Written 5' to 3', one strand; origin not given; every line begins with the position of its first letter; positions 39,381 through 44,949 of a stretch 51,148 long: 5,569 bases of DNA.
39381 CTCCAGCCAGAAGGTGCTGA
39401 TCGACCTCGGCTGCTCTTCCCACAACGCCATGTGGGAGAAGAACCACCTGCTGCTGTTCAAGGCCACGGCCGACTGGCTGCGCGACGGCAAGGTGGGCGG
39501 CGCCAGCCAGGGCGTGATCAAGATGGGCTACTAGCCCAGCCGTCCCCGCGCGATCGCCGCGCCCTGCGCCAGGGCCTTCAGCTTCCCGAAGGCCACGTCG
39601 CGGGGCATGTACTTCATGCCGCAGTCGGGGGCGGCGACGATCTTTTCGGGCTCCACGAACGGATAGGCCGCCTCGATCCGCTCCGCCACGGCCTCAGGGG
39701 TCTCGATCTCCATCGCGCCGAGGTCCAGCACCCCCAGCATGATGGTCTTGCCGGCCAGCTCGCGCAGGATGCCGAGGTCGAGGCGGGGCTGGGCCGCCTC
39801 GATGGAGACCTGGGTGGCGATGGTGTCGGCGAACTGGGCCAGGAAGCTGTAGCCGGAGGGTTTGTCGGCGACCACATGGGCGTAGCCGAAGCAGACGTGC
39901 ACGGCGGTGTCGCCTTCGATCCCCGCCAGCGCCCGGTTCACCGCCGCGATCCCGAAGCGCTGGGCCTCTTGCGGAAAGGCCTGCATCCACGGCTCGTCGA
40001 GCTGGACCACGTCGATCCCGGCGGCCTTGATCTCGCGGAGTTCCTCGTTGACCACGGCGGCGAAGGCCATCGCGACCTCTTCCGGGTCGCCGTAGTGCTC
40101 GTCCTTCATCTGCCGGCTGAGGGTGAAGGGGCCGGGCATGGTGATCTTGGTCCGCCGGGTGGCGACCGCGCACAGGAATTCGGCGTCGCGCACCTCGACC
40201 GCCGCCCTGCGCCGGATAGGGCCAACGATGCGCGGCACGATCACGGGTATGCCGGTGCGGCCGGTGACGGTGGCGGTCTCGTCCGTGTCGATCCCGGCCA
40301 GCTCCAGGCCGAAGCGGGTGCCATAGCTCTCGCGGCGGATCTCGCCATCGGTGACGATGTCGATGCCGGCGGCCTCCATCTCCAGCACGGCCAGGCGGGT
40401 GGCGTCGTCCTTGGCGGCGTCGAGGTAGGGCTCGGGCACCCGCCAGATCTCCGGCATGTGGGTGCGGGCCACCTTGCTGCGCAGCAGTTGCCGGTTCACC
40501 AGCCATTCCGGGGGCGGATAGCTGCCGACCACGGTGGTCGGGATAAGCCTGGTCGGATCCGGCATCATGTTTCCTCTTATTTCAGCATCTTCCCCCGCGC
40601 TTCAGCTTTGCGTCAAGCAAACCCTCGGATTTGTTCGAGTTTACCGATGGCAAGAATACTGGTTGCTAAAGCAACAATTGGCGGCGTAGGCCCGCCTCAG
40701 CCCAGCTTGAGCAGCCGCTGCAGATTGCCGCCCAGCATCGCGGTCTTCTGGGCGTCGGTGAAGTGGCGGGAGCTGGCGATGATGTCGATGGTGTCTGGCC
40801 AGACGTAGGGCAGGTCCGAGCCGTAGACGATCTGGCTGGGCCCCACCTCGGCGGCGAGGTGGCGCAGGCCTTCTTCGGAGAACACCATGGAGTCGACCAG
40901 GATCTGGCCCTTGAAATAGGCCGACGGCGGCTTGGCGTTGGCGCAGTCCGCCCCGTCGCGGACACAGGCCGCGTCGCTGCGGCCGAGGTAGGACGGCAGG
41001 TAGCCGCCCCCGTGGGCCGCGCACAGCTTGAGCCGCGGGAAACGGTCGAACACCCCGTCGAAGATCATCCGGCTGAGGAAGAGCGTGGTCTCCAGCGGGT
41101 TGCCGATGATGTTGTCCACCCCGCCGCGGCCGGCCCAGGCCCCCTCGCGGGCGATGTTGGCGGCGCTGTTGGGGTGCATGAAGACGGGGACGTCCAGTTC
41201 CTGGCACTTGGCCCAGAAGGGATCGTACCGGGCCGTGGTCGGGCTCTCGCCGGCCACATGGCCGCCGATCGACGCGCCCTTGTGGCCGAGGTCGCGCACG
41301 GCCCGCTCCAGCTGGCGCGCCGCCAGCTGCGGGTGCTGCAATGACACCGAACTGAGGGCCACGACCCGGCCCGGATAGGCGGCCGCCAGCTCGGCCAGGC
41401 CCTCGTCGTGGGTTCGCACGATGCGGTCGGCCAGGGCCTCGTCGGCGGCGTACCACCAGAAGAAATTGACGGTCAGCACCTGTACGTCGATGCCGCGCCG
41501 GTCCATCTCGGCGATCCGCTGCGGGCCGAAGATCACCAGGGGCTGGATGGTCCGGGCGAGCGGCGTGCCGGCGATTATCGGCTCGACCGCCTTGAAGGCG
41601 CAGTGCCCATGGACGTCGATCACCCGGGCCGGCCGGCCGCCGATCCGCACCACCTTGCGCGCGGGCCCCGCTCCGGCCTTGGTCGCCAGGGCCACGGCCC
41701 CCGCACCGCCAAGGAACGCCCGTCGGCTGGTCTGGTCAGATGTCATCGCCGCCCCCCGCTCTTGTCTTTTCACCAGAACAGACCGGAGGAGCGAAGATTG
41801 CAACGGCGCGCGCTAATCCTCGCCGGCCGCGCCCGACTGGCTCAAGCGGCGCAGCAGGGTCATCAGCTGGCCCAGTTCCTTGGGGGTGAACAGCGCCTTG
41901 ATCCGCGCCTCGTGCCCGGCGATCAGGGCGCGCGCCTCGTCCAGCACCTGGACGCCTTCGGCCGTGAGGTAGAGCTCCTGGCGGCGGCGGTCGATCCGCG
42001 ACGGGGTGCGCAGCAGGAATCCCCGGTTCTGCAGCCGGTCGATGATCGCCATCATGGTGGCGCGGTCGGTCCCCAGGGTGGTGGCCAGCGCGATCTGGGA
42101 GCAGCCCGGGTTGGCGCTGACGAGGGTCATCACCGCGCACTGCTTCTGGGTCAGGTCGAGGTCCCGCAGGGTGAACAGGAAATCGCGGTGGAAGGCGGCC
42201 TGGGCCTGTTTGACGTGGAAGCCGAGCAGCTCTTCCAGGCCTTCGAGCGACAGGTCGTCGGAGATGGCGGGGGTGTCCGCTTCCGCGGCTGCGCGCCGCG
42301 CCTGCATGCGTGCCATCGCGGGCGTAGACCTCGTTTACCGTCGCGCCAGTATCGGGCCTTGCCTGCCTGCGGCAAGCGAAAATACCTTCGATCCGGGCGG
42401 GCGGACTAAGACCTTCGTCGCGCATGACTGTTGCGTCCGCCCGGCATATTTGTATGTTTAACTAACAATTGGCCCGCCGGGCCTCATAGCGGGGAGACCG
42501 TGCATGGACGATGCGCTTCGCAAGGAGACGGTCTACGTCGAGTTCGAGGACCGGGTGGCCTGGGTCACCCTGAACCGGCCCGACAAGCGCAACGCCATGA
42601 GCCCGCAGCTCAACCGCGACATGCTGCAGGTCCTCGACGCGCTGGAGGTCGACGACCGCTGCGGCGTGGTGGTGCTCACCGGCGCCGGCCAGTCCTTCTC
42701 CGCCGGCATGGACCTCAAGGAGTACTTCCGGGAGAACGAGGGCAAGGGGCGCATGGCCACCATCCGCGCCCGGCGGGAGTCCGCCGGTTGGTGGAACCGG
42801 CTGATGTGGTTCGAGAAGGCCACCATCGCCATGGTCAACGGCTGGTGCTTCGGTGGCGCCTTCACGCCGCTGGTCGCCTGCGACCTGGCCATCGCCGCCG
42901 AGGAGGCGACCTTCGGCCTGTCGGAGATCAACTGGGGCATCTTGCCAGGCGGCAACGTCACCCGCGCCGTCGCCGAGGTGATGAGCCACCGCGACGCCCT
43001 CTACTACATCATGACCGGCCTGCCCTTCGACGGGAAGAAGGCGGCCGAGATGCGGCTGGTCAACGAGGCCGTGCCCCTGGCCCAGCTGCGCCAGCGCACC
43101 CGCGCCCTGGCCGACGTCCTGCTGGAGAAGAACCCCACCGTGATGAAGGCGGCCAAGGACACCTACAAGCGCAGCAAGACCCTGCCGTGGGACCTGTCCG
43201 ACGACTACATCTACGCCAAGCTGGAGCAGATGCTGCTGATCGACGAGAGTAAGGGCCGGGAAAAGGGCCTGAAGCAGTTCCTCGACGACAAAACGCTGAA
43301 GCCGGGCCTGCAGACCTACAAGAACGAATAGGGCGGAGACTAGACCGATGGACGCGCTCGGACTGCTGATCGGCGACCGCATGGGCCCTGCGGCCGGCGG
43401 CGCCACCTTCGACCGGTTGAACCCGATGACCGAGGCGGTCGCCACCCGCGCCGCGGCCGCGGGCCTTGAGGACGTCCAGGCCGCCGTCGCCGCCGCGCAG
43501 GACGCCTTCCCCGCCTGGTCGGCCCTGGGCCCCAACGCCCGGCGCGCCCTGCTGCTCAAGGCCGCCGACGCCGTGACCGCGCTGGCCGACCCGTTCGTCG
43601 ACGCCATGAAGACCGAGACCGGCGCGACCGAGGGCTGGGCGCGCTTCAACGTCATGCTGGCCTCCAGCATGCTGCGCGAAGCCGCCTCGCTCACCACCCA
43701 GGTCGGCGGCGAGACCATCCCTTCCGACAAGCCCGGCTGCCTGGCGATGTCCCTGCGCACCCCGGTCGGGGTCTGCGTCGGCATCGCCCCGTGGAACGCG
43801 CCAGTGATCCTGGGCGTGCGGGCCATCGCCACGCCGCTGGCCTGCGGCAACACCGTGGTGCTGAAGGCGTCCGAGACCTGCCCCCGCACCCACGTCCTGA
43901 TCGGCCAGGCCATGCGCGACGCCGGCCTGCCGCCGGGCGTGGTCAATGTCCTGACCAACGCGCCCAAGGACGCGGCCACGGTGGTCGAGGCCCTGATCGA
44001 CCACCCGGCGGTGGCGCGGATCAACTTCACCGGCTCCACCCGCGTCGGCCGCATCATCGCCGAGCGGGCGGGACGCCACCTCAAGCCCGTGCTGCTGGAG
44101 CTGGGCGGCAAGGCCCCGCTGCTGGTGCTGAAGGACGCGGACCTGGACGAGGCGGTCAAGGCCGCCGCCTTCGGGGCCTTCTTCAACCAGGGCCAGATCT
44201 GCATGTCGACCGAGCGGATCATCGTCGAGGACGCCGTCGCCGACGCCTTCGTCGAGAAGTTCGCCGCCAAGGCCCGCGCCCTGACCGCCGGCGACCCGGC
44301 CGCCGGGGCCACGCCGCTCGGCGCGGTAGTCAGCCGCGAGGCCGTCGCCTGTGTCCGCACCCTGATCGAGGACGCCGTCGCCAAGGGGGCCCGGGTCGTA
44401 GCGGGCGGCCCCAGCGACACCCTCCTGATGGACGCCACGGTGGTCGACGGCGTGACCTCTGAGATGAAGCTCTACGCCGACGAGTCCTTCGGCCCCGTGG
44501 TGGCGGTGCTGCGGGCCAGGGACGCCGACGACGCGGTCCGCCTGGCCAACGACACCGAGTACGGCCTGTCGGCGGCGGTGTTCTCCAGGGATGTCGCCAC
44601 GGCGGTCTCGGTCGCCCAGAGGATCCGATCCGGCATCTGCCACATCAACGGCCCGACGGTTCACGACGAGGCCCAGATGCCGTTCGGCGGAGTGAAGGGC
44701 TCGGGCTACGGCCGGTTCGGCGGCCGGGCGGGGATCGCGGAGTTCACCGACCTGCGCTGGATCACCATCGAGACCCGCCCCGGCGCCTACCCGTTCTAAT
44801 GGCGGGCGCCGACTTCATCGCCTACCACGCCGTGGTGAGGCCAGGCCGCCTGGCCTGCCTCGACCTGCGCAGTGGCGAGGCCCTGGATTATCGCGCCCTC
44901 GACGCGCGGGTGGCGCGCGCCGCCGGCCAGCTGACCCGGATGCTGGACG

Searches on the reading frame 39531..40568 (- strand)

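Call 11: search_protein_families(library=pfam, proteins=[window:39531-40568:-], max_evalue=0.001)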
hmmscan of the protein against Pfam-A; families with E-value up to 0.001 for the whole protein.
window:39531-40568:- (345 aa): 2 families
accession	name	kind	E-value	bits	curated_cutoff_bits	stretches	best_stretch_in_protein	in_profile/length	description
PF01717.24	Meth_synt_2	-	4.1e-28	99.1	21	1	9-336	1-321/324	Cobalamin-independent synthase, Catalytic domain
PF08267.18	Meth_synt_1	-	0.0002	21.4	27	1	137-215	147-226/313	Cobalamin-independent synthase, N-terminal domain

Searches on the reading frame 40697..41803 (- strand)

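Call 11: search_protein_families(library=pfam, proteins=[window:40697-41803:-], max_evalue=0.001)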
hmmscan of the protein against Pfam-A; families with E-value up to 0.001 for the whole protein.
window:40697-41803:- (368 aa): 1 family
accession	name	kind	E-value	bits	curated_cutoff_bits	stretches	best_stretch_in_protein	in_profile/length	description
PF04909.20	Amidohydro_2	-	5.3e-34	118.7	26.4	1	62-367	1-289/289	Amidohydrolase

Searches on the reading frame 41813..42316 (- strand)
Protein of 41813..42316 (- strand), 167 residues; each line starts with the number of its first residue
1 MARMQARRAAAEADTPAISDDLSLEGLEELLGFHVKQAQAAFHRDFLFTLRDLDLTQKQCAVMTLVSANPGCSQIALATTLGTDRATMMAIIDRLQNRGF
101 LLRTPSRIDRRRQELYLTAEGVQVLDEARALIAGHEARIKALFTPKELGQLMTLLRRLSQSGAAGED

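Call 11: search_protein_families(library=pfam, proteins=[window:41813-42316:-], max_evalue=0.001)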
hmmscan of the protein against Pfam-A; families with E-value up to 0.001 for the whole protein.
window:41813-42316:- (167 aa): 3 families
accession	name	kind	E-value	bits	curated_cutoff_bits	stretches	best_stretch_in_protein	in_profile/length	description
PF01047.28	MarR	-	4.9e-11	42.8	24.6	1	55-111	1-57/59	MarR family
PF12802.13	MarR_2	-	5.9e-10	39.6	27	1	54-112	2-61/61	MarR family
PF13412.12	HTH_24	-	6.2e-05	22.9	21.9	1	57-100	3-46/48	Winged helix-turn-helix DNA-binding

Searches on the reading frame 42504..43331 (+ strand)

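Call 60: search_protein_families(library=pfam, proteins=[window:42504-43331:+], max_evalue=0.0001)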
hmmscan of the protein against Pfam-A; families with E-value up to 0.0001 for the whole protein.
window:42504-43331:+ (275 aa): 2 families
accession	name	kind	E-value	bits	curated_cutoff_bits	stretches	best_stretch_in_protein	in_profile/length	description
PF00378.25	ECH_1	-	7.8e-48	163.4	27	1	14-261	2-242/251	Enoyl-CoA hydratase/isomerase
PF16113.10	ECH_2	-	2.5e-25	90.1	27.2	1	19-221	2-203/335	Enoyl-CoA hydratase/isomerase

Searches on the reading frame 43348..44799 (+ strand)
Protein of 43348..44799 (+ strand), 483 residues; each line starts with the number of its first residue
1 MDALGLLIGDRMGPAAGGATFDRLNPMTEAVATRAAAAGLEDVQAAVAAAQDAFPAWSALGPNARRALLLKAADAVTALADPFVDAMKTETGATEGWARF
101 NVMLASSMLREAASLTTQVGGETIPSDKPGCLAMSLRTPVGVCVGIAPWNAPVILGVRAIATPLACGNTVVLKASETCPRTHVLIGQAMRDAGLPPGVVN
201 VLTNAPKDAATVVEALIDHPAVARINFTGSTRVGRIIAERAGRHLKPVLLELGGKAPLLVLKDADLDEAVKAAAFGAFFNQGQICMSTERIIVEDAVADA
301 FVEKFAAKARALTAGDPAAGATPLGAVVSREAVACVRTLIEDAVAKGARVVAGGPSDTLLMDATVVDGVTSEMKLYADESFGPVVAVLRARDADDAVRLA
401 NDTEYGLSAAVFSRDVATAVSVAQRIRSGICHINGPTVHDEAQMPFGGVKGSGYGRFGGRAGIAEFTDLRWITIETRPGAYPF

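Call 60: search_protein_families(library=pfam, proteins=[window:43348-44799:+], max_evalue=0.0001)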
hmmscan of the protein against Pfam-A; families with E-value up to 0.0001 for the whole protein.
window:43348-44799:+ (483 aa): 1 family
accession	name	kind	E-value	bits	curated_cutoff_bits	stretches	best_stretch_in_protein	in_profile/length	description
PF00171.27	Aldedh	-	3.3e-150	501.1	23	1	19-472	7-461/461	Aldehyde dehydrogenase family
